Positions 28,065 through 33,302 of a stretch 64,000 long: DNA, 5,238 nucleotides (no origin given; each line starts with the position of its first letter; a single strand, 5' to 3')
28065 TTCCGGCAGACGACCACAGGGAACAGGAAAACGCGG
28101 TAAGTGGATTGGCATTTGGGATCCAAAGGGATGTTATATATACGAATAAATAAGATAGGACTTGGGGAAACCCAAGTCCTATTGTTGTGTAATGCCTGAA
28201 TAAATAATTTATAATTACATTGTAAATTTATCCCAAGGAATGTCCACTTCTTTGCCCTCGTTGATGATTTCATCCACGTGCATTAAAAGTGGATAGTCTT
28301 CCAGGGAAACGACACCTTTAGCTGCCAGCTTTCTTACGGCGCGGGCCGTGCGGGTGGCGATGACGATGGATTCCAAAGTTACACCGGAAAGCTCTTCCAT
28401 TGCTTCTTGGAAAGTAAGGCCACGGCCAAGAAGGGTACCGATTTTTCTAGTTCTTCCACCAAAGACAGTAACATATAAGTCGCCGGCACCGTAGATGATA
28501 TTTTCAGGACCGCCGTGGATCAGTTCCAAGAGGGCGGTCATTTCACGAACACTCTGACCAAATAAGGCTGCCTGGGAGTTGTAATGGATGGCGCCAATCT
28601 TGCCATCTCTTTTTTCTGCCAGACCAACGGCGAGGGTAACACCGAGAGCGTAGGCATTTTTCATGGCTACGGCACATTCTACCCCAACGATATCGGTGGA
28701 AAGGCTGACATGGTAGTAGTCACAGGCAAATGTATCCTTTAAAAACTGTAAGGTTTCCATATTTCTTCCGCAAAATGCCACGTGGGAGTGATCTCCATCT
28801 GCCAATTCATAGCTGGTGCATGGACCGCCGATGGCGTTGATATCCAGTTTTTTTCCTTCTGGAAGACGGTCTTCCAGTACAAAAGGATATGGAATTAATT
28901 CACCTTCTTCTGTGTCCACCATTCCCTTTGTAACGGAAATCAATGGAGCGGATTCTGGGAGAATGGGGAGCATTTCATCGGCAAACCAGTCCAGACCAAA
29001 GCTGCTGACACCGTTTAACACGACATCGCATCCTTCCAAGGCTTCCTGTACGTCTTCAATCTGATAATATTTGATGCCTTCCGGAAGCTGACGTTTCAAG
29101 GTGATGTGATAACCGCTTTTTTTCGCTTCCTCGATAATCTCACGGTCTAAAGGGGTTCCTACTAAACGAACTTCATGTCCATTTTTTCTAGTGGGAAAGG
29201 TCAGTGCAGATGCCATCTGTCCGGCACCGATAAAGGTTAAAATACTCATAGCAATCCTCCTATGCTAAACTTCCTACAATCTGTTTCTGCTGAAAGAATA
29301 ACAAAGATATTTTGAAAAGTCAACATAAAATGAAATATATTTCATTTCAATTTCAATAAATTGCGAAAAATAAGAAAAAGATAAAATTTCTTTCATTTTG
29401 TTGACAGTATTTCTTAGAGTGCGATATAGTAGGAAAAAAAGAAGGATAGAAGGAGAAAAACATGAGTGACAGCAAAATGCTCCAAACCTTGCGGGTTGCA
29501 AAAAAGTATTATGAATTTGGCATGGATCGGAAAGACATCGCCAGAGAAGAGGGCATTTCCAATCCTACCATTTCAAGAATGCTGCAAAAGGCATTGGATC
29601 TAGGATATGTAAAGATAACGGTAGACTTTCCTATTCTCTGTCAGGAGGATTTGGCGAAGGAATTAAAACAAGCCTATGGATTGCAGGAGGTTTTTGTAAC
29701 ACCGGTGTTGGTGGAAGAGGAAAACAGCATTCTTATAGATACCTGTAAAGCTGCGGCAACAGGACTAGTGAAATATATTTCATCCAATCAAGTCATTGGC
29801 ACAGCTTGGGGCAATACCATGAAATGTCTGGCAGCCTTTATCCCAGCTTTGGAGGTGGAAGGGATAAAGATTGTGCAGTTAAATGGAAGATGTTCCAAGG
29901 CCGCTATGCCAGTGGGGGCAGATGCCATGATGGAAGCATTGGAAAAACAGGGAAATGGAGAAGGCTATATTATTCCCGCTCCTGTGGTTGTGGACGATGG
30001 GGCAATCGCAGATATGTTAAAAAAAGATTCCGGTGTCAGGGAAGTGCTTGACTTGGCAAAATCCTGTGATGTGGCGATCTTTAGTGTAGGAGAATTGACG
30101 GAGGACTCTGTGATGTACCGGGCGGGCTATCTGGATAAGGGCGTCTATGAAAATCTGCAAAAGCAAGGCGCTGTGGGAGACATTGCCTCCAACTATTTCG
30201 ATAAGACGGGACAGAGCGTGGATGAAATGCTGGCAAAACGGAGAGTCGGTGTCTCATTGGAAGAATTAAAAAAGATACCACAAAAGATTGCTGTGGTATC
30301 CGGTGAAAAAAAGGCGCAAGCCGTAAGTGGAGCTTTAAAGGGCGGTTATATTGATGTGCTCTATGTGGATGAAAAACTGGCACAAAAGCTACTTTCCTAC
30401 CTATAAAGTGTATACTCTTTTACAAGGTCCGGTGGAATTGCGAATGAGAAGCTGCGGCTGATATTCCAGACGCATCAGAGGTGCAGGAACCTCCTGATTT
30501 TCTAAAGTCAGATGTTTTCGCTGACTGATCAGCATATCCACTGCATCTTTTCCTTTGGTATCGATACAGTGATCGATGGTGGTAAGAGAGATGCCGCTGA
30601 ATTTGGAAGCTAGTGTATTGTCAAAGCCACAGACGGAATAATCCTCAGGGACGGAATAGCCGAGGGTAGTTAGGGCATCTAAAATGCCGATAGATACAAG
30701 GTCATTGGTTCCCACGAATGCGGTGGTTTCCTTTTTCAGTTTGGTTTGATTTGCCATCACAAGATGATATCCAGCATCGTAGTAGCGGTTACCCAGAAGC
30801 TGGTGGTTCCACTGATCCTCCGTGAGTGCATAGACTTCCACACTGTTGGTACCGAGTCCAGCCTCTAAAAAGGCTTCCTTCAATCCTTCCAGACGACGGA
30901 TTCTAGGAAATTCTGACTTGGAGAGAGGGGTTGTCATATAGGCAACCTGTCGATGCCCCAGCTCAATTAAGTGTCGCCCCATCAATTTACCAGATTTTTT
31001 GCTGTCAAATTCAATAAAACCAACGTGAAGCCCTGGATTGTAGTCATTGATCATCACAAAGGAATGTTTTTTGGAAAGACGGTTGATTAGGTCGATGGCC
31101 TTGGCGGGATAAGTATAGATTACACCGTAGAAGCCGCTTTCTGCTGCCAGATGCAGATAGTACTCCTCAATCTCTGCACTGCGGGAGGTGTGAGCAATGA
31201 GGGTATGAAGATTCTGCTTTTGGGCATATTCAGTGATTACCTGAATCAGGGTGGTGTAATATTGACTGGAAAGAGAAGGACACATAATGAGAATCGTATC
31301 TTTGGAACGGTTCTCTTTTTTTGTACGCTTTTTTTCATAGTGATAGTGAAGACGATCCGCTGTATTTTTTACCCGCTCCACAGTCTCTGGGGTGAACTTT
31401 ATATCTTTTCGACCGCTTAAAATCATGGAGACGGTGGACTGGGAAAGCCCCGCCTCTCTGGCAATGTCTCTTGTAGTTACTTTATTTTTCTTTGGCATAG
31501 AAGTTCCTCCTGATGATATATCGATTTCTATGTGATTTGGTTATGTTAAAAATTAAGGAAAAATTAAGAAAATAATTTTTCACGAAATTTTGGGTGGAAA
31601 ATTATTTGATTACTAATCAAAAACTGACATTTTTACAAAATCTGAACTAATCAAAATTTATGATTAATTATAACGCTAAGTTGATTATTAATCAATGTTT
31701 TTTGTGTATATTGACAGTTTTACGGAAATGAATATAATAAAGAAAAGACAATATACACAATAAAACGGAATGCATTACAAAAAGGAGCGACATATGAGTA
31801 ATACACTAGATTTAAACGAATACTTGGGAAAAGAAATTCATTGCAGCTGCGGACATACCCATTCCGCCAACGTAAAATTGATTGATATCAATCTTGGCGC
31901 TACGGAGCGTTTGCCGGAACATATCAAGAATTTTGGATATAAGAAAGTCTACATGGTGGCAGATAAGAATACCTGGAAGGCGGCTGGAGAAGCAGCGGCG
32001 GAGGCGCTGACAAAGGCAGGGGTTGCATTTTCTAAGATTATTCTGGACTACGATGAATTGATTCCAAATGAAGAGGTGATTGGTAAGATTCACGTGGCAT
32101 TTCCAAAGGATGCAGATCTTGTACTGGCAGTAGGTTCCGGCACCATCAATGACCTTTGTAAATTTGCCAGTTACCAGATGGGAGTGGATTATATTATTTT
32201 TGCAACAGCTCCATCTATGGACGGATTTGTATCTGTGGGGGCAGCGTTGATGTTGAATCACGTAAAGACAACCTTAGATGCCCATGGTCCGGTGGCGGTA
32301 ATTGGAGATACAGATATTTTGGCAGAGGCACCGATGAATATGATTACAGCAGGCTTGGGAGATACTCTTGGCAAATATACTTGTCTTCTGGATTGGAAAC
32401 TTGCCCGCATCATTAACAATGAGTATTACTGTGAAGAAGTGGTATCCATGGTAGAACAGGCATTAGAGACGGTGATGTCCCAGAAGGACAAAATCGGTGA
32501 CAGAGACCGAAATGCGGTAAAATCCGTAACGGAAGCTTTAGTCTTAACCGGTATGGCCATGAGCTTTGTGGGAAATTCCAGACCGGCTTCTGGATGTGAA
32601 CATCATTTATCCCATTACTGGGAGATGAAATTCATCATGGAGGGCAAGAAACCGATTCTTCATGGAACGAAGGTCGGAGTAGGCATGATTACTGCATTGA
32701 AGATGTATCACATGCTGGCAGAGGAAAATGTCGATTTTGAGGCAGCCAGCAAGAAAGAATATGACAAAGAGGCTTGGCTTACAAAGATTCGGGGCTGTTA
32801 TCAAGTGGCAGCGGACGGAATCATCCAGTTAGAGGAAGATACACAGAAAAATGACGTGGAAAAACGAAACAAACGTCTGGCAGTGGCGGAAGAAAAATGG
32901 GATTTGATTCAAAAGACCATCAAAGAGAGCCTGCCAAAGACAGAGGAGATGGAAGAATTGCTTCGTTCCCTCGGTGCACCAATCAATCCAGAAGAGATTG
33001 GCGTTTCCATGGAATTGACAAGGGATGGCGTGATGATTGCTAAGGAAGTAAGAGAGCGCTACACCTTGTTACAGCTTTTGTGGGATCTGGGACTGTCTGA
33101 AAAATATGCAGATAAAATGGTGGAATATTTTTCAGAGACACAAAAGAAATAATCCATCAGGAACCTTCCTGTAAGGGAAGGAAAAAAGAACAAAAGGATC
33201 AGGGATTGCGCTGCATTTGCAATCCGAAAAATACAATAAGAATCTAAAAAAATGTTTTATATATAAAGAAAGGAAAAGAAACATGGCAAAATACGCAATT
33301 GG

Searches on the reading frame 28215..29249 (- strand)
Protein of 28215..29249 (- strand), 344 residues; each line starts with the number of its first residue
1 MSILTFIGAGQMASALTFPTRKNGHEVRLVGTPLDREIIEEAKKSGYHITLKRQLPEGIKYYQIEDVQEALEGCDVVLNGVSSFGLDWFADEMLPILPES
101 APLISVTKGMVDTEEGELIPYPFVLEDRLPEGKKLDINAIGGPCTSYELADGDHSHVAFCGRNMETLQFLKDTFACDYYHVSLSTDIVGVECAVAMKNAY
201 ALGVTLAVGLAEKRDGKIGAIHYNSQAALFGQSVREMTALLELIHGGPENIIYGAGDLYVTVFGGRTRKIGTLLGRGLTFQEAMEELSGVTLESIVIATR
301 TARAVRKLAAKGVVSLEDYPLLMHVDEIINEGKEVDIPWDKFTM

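Call 15: search_protein_families(library=pfam, proteins=[window:28215-29249:-], max_evalue=0.00001)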
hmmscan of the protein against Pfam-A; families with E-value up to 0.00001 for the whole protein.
window:28215-29249:- (344 aa): 2 families
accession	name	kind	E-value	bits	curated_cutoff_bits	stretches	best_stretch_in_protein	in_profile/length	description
PF07479.19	NAD_Gly3P_dh_C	-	3.9e-21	76.2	25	1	186-336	1-138/142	NAD-dependent glycerol-3-phosphate dehydrogenase C-terminus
PF01210.29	NAD_Gly3P_dh_N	-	2.8e-13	50.6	23.1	1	5-164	3-155/158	NAD-dependent glycerol-3-phosphate dehydrogenase N-terminus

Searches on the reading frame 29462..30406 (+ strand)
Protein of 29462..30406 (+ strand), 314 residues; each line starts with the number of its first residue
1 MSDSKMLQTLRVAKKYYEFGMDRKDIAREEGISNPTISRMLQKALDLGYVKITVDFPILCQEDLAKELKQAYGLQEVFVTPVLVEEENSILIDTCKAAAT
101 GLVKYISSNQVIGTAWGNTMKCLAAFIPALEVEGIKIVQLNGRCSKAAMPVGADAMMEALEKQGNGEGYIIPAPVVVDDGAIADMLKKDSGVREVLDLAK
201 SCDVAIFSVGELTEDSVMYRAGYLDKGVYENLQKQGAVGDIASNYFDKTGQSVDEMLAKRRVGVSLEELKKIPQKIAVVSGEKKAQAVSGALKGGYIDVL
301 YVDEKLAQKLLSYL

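Call 15: search_protein_families(library=pfam, proteins=[window:29462-30406:+], max_evalue=0.00001)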
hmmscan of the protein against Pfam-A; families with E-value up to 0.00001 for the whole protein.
window:29462-30406:+ (314 aa): 1 family
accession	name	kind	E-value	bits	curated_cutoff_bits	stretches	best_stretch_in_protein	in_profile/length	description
PF04198.19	Sugar-bind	-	4e-64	216.7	27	1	63-312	8-257/257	Putative sugar-binding domain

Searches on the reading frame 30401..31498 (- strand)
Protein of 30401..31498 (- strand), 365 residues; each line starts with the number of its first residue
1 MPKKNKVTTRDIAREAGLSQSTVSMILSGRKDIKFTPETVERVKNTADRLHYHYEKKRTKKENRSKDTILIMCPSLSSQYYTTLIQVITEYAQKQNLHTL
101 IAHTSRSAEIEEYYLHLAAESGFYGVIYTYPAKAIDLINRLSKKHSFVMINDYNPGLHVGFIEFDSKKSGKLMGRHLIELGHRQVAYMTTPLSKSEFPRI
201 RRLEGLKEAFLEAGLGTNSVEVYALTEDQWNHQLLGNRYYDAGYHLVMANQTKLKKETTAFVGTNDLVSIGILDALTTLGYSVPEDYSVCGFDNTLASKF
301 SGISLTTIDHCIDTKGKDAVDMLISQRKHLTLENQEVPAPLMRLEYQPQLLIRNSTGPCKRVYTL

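Call 15: search_protein_families(library=pfam, proteins=[window:30401-31498:-], max_evalue=0.00001)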
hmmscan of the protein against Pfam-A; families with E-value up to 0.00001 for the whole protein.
window:30401-31498:- (365 aa): 3 families
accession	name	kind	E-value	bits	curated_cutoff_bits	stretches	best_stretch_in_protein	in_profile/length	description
PF13377.12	Peripla_BP_3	-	2e-23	83.7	26.5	1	175-356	2-167/167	Periplasmic binding protein-like domain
PF00532.27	Peripla_BP_1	-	1.3e-21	77.8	22.2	1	67-325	2-259/281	Periplasmic binding proteins and sugar binding domain of LacI family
PF00356.27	LacI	-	3.5e-07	30.3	27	1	10-53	3-44/46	Bacterial regulatory proteins, lacI family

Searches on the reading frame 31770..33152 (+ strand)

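Call 15: search_protein_families(library=pfam, proteins=[window:31770-33152:+], max_evalue=0.00001)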
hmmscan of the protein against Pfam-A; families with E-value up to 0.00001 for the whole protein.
window:31770-33152:+ (460 aa): 2 families
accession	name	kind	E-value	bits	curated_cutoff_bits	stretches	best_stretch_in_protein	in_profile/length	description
PF13685.12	Fe-ADH_2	-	1e-31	110.4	28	1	40-188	2-149/149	Iron-containing alcohol dehydrogenase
PF00465.25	Fe-ADH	-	3.6e-10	40.1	31.3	1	43-142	9-111/168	Iron-containing alcohol dehydrogenase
